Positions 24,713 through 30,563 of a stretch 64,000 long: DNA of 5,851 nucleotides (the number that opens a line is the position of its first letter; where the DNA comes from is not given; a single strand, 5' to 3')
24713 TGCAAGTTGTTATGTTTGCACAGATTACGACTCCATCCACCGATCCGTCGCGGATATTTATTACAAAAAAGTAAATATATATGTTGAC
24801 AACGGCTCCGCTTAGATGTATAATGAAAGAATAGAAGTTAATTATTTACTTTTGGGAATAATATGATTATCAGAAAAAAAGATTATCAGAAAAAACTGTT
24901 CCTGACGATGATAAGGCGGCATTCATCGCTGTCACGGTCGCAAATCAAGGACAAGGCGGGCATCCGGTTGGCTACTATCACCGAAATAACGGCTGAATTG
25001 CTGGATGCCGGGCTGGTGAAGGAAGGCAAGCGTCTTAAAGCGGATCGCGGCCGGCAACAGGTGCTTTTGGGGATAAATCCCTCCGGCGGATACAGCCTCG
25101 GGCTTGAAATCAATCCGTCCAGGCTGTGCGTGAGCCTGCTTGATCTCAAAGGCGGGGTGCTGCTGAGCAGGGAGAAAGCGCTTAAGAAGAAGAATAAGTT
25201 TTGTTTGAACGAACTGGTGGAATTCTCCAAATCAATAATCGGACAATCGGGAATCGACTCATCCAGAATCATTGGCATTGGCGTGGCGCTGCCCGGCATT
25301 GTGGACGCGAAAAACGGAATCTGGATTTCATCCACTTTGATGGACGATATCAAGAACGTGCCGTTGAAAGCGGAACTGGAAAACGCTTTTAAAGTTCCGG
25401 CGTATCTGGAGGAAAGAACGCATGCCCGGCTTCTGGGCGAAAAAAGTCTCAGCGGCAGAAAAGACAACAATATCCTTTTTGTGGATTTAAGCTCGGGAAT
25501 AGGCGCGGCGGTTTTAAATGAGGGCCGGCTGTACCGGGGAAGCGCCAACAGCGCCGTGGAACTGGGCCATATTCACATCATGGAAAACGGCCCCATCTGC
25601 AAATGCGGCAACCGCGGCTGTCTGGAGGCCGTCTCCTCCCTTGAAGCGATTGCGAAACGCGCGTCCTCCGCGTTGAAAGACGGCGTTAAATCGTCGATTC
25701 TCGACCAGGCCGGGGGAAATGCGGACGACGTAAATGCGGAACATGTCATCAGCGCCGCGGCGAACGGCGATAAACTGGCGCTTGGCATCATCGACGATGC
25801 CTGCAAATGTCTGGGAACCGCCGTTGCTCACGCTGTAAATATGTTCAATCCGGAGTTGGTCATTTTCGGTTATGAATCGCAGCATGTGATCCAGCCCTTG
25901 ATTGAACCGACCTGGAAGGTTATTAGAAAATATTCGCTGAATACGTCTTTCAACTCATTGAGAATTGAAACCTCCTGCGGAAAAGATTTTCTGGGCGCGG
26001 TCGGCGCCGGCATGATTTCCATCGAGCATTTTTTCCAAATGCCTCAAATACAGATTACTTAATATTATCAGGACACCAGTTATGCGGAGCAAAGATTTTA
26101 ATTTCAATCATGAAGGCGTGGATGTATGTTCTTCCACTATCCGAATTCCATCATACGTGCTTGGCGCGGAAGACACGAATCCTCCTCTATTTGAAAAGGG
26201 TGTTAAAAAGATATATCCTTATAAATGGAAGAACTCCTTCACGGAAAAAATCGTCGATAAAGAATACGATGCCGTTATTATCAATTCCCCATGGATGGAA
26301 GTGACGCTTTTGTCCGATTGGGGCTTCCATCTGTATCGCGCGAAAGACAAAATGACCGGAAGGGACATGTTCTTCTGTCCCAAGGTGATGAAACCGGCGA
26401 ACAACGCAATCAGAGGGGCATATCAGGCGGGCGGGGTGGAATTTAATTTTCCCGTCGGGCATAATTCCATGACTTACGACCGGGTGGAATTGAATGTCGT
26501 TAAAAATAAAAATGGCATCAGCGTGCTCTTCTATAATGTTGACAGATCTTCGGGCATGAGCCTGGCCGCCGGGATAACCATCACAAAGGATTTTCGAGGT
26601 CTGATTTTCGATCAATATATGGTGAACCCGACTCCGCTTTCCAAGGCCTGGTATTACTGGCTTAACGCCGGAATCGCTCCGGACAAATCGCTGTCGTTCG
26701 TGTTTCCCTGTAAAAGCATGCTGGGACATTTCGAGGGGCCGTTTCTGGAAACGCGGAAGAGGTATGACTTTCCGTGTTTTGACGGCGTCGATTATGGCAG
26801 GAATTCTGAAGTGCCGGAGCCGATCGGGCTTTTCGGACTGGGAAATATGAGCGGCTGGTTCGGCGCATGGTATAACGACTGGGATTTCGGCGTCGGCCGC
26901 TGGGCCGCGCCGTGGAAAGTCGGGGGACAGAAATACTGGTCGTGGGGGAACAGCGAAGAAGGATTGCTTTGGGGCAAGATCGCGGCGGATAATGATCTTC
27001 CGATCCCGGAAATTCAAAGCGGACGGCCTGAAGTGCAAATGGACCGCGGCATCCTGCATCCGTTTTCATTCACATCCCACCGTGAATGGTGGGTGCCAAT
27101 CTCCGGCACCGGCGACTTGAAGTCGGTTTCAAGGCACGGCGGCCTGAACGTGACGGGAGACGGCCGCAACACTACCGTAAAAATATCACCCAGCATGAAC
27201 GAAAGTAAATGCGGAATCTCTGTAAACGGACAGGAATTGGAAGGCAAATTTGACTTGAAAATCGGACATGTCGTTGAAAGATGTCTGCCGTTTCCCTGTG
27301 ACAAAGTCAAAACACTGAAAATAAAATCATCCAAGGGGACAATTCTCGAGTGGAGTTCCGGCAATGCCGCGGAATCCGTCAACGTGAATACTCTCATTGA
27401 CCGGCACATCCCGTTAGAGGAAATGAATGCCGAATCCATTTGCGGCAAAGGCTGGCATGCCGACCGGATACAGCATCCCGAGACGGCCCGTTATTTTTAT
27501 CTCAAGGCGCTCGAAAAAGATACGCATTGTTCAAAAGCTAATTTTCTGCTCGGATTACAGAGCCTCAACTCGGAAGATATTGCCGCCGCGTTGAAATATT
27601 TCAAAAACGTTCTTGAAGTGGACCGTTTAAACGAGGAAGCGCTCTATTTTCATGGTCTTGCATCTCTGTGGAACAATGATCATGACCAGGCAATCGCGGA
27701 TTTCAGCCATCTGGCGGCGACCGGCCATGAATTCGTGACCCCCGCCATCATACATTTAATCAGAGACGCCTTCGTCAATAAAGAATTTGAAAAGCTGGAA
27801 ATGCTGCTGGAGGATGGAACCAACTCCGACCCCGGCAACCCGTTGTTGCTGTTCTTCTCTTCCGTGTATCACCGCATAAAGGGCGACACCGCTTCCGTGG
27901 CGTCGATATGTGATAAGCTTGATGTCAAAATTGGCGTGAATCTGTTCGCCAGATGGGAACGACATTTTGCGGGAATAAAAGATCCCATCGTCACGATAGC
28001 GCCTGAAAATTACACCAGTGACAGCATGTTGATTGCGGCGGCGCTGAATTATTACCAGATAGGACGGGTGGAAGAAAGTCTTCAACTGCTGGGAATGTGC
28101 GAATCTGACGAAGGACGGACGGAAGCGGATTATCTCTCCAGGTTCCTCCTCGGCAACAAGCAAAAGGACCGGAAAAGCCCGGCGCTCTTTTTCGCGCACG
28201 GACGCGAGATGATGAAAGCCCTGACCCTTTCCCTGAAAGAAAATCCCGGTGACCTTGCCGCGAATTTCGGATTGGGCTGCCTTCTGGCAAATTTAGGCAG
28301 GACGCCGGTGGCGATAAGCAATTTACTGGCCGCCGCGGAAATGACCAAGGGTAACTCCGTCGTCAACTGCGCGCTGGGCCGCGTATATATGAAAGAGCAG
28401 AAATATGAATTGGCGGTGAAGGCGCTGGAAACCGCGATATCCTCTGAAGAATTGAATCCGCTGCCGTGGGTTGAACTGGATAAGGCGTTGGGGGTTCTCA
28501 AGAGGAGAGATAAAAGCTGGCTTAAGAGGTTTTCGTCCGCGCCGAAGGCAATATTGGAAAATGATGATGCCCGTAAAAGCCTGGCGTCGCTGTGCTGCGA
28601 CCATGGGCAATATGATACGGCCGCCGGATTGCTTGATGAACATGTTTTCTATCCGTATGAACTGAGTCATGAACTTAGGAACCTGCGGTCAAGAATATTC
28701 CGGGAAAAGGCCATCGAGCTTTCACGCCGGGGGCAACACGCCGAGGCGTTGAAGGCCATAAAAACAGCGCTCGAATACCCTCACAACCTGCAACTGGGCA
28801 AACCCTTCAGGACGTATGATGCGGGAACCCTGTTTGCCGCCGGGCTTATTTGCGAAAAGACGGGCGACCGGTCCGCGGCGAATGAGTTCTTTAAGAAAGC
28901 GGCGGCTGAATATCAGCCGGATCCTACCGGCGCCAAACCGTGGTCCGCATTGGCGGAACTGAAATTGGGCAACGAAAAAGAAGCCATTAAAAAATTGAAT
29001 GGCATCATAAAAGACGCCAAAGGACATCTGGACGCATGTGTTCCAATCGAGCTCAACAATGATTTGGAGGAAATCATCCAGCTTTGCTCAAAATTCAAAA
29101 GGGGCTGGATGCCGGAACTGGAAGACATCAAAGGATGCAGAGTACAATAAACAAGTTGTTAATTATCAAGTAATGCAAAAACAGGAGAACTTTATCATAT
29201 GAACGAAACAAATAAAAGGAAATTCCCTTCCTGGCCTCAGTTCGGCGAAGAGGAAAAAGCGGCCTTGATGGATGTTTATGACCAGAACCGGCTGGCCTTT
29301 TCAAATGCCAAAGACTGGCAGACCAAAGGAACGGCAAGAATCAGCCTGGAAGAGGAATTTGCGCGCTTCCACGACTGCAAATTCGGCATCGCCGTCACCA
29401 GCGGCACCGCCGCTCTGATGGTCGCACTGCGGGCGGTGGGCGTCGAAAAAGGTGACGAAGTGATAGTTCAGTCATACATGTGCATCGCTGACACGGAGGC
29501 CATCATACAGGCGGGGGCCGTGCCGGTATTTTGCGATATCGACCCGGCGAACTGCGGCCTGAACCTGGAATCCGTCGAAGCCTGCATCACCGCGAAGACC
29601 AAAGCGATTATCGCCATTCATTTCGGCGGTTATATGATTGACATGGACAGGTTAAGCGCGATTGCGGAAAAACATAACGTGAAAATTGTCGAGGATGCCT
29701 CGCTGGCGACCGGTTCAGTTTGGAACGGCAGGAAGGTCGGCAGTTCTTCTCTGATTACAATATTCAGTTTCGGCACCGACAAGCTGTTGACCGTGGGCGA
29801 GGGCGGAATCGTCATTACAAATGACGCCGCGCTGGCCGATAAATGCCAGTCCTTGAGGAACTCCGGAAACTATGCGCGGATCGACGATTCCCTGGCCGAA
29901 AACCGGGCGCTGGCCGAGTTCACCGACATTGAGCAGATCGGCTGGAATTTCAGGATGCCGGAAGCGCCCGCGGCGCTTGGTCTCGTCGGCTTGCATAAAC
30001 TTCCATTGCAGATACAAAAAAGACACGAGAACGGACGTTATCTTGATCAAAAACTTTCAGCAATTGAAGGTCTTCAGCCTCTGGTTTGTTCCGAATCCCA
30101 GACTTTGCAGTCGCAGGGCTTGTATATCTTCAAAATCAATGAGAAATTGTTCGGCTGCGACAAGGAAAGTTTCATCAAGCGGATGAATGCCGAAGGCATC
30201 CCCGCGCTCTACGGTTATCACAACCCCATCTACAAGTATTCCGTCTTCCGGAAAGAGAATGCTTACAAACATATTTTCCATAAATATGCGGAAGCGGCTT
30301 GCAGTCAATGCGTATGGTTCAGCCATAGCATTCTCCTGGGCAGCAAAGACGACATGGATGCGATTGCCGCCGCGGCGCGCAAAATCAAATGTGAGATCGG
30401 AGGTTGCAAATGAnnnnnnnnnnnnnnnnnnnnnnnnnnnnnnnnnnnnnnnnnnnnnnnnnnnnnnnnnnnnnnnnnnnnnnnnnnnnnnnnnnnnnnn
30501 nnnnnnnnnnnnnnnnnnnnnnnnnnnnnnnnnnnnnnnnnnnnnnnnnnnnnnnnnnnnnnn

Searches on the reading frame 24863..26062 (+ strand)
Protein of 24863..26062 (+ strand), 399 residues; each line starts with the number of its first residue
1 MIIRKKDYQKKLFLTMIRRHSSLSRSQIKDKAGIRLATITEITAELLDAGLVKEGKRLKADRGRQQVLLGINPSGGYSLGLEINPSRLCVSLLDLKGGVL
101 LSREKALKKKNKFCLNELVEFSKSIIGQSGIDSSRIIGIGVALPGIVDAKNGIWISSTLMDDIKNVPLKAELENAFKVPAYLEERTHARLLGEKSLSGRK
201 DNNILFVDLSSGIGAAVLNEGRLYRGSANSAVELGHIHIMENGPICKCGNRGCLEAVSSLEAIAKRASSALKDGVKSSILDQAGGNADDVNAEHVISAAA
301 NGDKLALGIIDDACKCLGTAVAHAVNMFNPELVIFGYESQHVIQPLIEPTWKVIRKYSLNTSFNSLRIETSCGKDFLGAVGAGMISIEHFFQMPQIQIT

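Call 74: search_protein_families(library=pfam, proteins=[window:24863-26062:+], max_evalue=0.00001)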
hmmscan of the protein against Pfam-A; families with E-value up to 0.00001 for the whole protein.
window:24863-26062:+ (399 aa): 1 family
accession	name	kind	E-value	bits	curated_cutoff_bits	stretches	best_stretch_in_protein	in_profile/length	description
PF00480.26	ROK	-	5.3e-41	141.5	22.9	1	90-385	13-290/294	ROK family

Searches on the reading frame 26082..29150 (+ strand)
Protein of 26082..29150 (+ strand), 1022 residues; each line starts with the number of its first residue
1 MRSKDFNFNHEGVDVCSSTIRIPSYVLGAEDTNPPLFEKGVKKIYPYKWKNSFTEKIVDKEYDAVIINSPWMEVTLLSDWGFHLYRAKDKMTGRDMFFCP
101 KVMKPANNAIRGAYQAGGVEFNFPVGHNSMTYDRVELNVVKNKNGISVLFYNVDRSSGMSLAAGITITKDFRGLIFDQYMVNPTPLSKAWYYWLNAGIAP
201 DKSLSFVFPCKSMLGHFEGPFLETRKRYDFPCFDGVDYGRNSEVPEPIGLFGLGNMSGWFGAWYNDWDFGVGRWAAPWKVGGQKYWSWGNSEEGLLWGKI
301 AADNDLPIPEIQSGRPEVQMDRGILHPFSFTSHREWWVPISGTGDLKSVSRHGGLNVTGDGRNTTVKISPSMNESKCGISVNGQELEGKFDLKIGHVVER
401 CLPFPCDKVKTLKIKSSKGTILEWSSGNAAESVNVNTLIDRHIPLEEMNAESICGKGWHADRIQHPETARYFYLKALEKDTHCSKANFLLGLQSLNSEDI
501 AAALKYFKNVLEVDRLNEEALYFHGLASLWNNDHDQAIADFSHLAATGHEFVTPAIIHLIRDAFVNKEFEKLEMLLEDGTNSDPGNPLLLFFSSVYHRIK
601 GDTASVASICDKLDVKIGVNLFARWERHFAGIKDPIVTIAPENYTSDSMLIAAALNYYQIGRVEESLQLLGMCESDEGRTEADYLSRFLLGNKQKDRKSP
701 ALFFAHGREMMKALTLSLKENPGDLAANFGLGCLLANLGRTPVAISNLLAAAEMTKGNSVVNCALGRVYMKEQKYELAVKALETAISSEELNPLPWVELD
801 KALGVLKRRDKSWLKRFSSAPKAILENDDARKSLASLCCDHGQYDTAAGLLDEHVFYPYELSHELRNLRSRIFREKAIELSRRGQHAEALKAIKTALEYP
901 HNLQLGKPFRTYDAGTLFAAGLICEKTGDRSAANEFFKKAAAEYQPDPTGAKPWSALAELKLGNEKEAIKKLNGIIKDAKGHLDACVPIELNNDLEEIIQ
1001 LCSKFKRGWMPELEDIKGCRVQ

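Call 75: search_protein_families(library=pfam, proteins=[window:26082-29150:+], max_evalue=0.00001)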
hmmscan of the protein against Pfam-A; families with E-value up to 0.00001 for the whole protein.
window:26082-29150:+ (1022 aa): 7 families
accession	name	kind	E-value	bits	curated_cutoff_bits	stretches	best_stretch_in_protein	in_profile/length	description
PF17128.10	DUF5107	-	3.3e-36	125.3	24.4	1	41-322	3-282/310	Domain of unknown function (DUF5107)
PF07719.23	TPR_2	-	3.9e-12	45.7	27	0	763-787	5-29/34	Tetratricopeptide repeat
PF13432.12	TPR_16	-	1.6e-11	44.9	32.7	0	495-541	8-54/65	Tetratricopeptide repeat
PF13428.12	TPR_14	-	1.2e-08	35.3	23.5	0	764-799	6-41/44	Tetratricopeptide repeat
PF13181.12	TPR_8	-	2.2e-07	30.9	25.7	0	762-788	4-30/34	Tetratricopeptide repeat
PF14559.12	TPR_19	-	3.9e-07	30.7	25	0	497-539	4-46/68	Tetratricopeptide repeat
PF13431.12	TPR_17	-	9.5e-06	25.9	24.4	0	717-741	5-29/34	Tetratricopeptide repeat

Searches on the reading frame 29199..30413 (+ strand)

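Call 75: search_protein_families(library=pfam, proteins=[window:29199-30413:+], max_evalue=0.00001)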
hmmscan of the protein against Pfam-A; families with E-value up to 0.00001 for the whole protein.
window:29199-30413:+ (404 aa): 3 families
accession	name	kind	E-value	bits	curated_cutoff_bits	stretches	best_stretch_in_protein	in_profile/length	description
PF01041.23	DegT_DnrJ_EryC1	-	8.7e-88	295.4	19.8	1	33-389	12-355/360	DegT/DnrJ/EryC1/StrS aminotransferase family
PF01212.27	Beta_elim_lyase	-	2.1e-09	37.5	27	1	49-293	36-272/288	Beta-eliminating lyase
PF01053.26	Cys_Met_Meta_PP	-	2.6e-08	33.2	27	1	47-220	54-226/381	Cys/Met metabolism PLP-dependent enzyme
